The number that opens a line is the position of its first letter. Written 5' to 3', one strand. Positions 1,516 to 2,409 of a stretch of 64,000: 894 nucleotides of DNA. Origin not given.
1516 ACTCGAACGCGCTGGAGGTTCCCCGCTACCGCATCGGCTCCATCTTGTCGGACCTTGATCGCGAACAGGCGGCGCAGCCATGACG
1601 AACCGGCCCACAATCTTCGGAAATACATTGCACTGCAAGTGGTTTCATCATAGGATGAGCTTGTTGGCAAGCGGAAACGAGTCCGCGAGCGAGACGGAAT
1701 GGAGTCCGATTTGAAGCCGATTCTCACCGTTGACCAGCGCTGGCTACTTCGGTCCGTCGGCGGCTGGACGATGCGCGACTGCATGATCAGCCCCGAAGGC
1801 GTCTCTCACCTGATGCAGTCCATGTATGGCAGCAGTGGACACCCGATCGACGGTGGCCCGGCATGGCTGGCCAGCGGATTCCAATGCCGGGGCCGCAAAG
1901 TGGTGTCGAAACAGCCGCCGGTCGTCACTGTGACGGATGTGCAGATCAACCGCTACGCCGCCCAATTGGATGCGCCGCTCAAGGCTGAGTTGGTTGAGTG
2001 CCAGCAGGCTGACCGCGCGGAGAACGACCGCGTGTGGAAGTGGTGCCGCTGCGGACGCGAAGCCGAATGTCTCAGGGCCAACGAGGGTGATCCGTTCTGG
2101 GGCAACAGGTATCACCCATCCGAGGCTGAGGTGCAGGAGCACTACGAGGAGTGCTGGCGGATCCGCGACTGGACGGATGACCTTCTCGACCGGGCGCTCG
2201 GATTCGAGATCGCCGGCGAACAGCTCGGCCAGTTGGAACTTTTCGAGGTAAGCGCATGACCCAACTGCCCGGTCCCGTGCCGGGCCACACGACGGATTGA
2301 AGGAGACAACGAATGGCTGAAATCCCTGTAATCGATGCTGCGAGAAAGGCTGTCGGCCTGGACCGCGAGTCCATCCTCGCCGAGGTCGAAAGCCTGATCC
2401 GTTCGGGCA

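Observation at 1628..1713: Five-copy promoter-plus-structured-leader repeat spliced onto the start of five operons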

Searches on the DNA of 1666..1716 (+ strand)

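Call 62: build_rna_model(alignment_id=A2, structure=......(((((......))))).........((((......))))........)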
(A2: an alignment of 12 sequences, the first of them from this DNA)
Model R1 built from alignment A2 (12 sequences, 53 columns); structure: as given.
model positions 51; base pairs 9; branch points 1; effective number of sequences 12; information 1.014 bits per position. Calibrated on 0.2 Mb of random sequence (short: E-values are rough).
structure used (alignment columns):
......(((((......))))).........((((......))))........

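Call 63: search_with_rna_model(model_id=R1, source=window, filters=off, max_evalue=10, show_alignments=0)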
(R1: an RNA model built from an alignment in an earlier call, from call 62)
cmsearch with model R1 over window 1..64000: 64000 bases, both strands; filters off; matches with E-value up to 10: 52.
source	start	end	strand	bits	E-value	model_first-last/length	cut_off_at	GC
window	20420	20470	+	65.5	2.3e-18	1-51/51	no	0.59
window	32741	32791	+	65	3.3e-18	1-51/51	no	0.61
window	1666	1716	+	59.2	2e-16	1-51/51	no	0.59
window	26633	26683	+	58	4.9e-16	1-51/51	no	0.65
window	31365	31415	+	53.9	8.8e-15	1-51/51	no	0.53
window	27230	27277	+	47.2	1.1e-12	1-51/51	no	0.65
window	18109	18126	+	13.6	0.031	26-43/51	no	0.72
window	63443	63475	+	10.6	0.27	1-51/51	no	0.64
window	10106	10138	+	10.1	0.39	1-51/51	no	0.79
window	32710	32766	-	10.1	0.39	1-51/51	no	0.51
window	57827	57880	+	10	0.41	1-51/51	no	0.72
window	30933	30982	-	10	0.42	1-51/51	no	0.66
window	22109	22162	+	9.7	0.53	1-51/51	no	0.7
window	48957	48997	-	9.5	0.6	1-51/51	no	0.73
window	16059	16102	-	8.3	1.4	1-51/51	no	0.66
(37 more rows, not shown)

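Call 64: search_with_rna_model(model_id=R1, sources=[window, L001, L002, L081, L082, L077], filters=default, max_evalue=0.001, make_alignment=true)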
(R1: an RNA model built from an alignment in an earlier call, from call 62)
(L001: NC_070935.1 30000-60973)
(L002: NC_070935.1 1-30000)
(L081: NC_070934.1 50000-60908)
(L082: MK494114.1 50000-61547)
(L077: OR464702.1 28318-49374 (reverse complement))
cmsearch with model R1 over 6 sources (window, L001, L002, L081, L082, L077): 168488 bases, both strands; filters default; matches with E-value up to 0.001: 27.
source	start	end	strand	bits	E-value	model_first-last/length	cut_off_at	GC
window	20420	20470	+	65.5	5.9e-18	1-51/51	no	0.59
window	32741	32791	+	65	8.7e-18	1-51/51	no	0.61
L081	8919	8970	+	63.7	2.1e-17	1-51/51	no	0.62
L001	28966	29017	+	61.4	1.1e-16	1-51/51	no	0.62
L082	9540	9591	+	61.4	1.1e-16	1-51/51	no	0.62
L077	1006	1057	+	61.4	1.1e-16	1-51/51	no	0.62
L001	25011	25060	+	60.5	2.1e-16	1-51/51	no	0.58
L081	4535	4584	+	60.5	2.1e-16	1-51/51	no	0.58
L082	5587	5636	+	60.4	2.3e-16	1-51/51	no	0.6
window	1666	1716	+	59.2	5.2e-16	1-51/51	no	0.59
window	26633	26683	+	58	1.3e-15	1-51/51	no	0.65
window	31365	31415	+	53.9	2.3e-14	1-51/51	no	0.53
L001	30083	30132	+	53.7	2.7e-14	1-51/51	no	0.66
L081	10018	10067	+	53.7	2.7e-14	1-51/51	no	0.66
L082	10657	10706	+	53.7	2.7e-14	1-51/51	no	0.66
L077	2123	2172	+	53.7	2.7e-14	1-51/51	no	0.66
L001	27981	28032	+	53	4.4e-14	1-51/51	no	0.67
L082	8555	8606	+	53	4.4e-14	1-51/51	no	0.67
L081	7488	7539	+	51.5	1.4e-13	1-51/51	no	0.65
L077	21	72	+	51.5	1.4e-13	1-51/51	no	0.65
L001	24259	24309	+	48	1.7e-12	1-51/51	no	0.63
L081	3780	3830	+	48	1.7e-12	1-51/51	no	0.63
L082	4833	4883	+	48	1.7e-12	1-51/51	no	0.63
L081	3167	3217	+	38.1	2e-09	1-51/51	no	0.67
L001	23646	23696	+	37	4.5e-09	1-51/51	no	0.67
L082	4220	4270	+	37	4.5e-09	1-51/51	no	0.67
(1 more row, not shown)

Alignment A3: 27 matches aligned to the model, 52 columns, each read 5' to 3' on its own strand. Consensus structure (alignment columns), stored with it:
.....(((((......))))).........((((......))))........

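Call 79: search_with_rna_model(model_id=R1, sources=[L067], filters=off, max_evalue=10)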
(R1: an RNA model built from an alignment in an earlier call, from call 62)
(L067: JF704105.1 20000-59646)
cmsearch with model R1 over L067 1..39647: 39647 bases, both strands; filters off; matches with E-value up to 10: 39.
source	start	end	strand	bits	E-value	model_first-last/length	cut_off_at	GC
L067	39388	39423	-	19.4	0.00031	1-51/51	no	0.58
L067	9728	9766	+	19.2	0.00035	1-51/51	no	0.59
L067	2650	2699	-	9.3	0.43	1-51/51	no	0.64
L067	14078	14127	-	9.2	0.46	1-51/51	no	0.74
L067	11752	11798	-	8.8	0.6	1-51/51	no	0.77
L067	15471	15504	-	8.2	0.92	1-51/51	no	0.76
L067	38130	38183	+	8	1.1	1-51/51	no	0.5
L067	2409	2462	+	7.9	1.1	1-51/51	no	0.54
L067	29035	29078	+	7.8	1.2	1-51/51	no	0.8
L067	32102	32149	+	7.8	1.3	1-51/51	no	0.73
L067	19041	19101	-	7.6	1.5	1-51/51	no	0.67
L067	31659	31701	-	7.5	1.6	1-51/51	no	0.65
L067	23639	23684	+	7.3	1.7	1-51/51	no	0.78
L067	18611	18648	+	7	2.2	1-51/51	no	0.79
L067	25616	25646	-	6.9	2.4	1-51/51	no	0.65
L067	13641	13690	-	6.7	2.7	1-51/51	no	0.66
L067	20383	20433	+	6.7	2.8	1-51/51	no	0.73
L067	6672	6732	-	6.6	3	1-51/51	no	0.7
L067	20973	21035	-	6.5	3.2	1-51/51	no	0.71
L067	18789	18834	+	6.5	3.2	1-51/51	no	0.78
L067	20991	21028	+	6.4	3.3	1-51/51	no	0.74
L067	24609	24647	+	6.4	3.4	1-51/51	no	0.74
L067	22609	22668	-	6.2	4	1-51/51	no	0.65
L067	6934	6961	+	6.2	4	1-51/51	no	0.57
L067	3121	3184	-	6.1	4.3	1-51/51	no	0.69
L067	27126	27179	+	6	4.6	1-51/51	no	0.61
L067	18273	18327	+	6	4.6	1-51/51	no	0.69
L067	38456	38507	+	5.9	4.8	1-51/51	no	0.73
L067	32095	32134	-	5.9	5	1-51/51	no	0.8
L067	19017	19050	+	5.9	5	1-51/51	no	0.59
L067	3940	3995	-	5.8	5.3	1-51/51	no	0.64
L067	23175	23204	-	5.7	5.6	1-51/51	no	0.73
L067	12929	12989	+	5.6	6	1-51/51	no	0.74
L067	20565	20576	+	5.5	6.3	8-19/51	no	0.75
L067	37444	37459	-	5.5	6.7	6-21/51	no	0.88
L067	22997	23013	+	5.2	7.9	1-51/51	no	0.59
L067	846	884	+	5.2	8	1-51/51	no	0.64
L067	36541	36593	+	5.1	8.8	1-51/51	no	0.72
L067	21856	21894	+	5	9.5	1-51/51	no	0.69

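Call 92: search_with_rna_model(model_id=R1, sources=[L107, L108], filters=off, max_evalue=1, show_alignments=6)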
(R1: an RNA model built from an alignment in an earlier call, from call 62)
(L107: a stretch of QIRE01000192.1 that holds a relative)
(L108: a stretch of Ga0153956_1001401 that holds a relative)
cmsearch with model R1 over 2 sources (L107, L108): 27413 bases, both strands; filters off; matches with E-value up to 1: 9.
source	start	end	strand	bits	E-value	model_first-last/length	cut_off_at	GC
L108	11295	11345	-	55.6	1.1e-15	1-51/51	no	0.59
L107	13134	13185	-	52.5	1.1e-14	1-51/51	no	0.54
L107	13955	14007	-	26.8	1e-06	1-51/51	no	0.6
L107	12649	12699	-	14.5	0.0073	1-51/51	no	0.57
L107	11054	11111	-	11.3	0.071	1-51/51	no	0.67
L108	11320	11365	+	11.1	0.082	1-51/51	no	0.52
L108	9794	9813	-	10.2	0.15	24-43/51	no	0.6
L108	7421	7462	+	8.6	0.48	1-51/51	no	0.6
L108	2089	2125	-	8.6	0.49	1-51/51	no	0.65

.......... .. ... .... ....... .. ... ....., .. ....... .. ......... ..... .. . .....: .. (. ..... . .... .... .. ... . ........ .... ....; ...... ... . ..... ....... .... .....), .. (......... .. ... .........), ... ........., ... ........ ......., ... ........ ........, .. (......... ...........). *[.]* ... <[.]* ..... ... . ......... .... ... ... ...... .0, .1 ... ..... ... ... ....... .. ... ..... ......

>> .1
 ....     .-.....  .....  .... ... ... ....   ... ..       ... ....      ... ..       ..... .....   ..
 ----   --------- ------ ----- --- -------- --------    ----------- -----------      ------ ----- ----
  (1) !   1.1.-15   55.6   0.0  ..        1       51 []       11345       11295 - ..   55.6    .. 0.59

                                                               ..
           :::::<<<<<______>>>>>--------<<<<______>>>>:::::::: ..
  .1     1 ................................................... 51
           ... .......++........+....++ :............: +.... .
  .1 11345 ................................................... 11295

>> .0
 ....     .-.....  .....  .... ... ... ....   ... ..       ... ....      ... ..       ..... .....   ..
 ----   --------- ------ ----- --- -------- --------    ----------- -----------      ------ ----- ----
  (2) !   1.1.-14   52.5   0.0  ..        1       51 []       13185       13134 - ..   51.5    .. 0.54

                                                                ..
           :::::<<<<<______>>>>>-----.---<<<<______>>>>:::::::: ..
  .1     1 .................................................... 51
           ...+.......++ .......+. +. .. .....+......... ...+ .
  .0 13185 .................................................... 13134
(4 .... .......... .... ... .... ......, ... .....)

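Call 119: search_with_rna_model(model_id=R1, sources=[L203, L204, L205, L206], filters=off, max_evalue=0.05)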
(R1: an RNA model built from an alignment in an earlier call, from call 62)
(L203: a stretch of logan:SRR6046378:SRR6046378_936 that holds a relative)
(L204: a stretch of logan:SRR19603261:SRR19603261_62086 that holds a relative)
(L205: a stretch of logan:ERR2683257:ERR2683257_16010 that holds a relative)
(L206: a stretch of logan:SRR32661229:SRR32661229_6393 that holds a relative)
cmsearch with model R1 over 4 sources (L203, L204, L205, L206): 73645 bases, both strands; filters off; matches with E-value up to 0.05: 13.
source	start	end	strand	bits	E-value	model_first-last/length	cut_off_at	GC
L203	7427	7477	+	63.3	1.2e-17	1-51/51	no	0.61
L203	8776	8823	-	47.2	1.3e-12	1-51/51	no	0.65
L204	2000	2049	+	46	2.9e-12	1-51/51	no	0.62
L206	5858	5906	+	42.6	3.5e-11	1-51/51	no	0.59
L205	1725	1774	+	42.4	4.1e-11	1-51/51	no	0.64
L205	4652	4702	+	40.9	1.2e-10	1-51/51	no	0.63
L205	712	761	+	40.3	1.8e-10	1-51/51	no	0.64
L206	1519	1567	+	40.2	1.9e-10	1-51/51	no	0.67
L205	7044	7095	+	38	9.3e-10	1-51/51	no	0.67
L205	8742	8791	+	31.1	1.3e-07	1-51/51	no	0.7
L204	139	191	+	30.5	2e-07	1-51/51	no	0.62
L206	5209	5257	+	25.6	6.9e-06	1-51/51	no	0.57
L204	4061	4108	+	24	2e-05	1-51/51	no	0.6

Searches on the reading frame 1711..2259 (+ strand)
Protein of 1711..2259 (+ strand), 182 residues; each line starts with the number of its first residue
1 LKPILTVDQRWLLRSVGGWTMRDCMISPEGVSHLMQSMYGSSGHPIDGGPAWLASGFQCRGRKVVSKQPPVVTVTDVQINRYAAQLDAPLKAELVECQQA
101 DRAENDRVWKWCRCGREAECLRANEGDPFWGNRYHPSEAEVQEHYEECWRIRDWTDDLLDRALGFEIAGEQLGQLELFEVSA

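Call 41: search_protein_families(library=pfam, proteins=[window:1711-2259:+], max_evalue=0.01)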
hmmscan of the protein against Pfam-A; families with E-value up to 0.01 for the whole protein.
window:1711-2259:+ (182 aa): 0 families

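Call 42: search_protein_families(library=phrogs, proteins=[window:1711-2259:+], max_evalue=0.001)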
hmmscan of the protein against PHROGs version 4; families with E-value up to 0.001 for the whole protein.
window:1711-2259:+ (182 aa): 2 families
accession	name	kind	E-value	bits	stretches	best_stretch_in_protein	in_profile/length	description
phrog_12222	-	unknown function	4.1e-58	197.1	1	4-182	2-174/177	-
phrog_21446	-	unknown function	5.5e-08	34.1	1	3-106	5-112/137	-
